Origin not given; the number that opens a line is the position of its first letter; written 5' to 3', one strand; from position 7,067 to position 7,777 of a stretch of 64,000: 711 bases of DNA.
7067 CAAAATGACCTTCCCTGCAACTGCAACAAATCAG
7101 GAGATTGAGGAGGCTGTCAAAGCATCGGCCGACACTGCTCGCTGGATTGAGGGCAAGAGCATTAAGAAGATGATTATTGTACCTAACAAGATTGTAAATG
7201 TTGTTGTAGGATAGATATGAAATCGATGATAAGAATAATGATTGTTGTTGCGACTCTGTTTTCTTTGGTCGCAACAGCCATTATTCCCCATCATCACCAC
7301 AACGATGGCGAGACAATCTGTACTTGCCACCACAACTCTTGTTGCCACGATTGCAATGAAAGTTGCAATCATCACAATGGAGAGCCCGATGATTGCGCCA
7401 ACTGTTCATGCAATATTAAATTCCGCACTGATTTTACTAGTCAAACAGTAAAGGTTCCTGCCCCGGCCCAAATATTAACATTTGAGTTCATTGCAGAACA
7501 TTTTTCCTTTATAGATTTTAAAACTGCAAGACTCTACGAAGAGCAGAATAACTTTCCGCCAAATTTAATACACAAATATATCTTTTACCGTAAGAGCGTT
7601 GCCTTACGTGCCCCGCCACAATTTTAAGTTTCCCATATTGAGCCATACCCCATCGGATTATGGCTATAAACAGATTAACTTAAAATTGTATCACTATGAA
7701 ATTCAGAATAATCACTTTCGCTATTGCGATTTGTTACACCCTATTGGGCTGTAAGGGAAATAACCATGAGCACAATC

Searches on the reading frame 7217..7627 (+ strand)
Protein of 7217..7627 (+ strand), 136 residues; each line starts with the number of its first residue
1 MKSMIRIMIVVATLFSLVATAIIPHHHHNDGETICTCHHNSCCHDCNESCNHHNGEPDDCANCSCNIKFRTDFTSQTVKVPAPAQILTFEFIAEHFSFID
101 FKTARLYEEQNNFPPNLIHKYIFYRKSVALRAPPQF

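Call 68: search_protein_families(library=pfam, proteins=[window:7217-7627:+], max_evalue=0.00001)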
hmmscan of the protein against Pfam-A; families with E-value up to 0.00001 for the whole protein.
window:7217-7627:+ (136 aa): 1 family
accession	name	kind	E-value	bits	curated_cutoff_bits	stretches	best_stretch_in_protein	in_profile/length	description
PF20558.3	DUF6769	-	2.4e-08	35.1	27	1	4-134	3-129/130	Family of unknown function (DUF6769)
